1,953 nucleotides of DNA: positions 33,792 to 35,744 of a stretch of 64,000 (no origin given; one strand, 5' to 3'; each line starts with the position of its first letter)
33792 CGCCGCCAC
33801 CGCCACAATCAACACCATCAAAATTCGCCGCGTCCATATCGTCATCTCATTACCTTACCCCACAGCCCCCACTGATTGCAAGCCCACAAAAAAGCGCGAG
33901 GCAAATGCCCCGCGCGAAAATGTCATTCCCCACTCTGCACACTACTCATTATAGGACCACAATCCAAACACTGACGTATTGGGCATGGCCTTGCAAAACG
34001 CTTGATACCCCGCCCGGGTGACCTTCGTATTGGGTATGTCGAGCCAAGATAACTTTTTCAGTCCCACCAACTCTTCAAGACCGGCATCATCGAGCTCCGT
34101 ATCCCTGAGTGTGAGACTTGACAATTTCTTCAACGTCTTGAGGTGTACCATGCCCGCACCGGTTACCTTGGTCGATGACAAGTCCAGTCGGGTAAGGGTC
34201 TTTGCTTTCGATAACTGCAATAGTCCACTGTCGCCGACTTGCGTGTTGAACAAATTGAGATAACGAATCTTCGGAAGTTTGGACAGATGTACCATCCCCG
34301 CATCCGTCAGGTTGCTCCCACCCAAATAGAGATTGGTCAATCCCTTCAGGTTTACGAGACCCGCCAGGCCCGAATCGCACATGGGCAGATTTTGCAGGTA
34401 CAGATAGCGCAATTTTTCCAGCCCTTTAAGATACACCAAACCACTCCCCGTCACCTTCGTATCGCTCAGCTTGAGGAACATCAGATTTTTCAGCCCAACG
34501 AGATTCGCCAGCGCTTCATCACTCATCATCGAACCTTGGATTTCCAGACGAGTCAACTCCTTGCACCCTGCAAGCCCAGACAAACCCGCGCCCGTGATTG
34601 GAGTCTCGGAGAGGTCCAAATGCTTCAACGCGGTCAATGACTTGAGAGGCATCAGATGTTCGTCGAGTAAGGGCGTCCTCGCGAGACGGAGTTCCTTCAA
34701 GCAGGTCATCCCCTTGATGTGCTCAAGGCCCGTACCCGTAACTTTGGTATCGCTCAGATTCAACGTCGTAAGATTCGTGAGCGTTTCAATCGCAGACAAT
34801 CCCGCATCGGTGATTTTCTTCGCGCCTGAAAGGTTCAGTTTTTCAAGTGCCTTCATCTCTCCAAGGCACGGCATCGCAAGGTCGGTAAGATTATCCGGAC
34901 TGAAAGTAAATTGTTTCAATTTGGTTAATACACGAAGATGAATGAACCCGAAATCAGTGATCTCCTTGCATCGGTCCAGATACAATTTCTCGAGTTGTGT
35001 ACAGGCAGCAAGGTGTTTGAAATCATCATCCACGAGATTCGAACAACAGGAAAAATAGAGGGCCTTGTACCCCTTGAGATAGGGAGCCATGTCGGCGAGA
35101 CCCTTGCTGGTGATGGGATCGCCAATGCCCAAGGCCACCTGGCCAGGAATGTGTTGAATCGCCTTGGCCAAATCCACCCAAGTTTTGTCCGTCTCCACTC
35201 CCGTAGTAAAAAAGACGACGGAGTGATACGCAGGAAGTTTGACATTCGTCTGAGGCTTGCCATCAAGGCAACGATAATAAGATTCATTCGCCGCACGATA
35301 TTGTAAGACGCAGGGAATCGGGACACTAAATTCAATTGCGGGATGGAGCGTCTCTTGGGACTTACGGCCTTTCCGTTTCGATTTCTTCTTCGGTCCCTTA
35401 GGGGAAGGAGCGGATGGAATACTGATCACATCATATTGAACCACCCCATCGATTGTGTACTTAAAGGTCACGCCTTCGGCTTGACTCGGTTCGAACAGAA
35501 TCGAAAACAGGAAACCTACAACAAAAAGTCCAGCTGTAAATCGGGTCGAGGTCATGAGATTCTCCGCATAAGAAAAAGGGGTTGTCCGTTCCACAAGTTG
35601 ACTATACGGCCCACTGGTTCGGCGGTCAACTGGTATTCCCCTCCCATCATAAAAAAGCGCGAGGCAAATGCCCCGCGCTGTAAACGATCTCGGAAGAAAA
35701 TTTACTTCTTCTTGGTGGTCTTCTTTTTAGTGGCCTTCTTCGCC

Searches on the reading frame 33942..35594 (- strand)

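Call 94: search_protein_families(library=pfam, proteins=[window:33942-35594:-], max_evalue=0.001)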
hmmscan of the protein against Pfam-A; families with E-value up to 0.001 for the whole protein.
window:33942-35594:- (550 aa): 8 families
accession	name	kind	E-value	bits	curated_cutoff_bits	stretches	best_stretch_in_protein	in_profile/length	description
PF12799.13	LRR_4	-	5.8e-30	103.1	27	2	418-455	2-38/44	Leucine Rich repeats (2 copies)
PF13855.12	LRR_8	-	9.2e-27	93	27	2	466-523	2-59/61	Leucine rich repeat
PF13516.12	LRR_6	-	4.7e-20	70.4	23.4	0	272-291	2-21/24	Leucine Rich repeat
PF23598.1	LRR_14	-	8.6e-15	54.8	40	2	312-527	38-253/353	Leucine-rich repeat region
PF25013.1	LRR_Zer-1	-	2.5e-14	54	27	1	461-532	4-73/137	Zer-1-like, Leucine-rich repeats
PF24758.1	LRR_At5g56370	-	3.4e-08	33.9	27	0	462-510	34-82/227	FBD-associated F-box protein At5g56370, LRR repeats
PF23952.1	LRR_EndoS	-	4.7e-07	30.5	27.9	0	260-330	46-115/116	Endo-beta-N-acetylglucosaminidase EndoS LRR domain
PF00560.39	LRR_1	-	3.2e-06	26.6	20.6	0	274-295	1-22/23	Leucine Rich Repeat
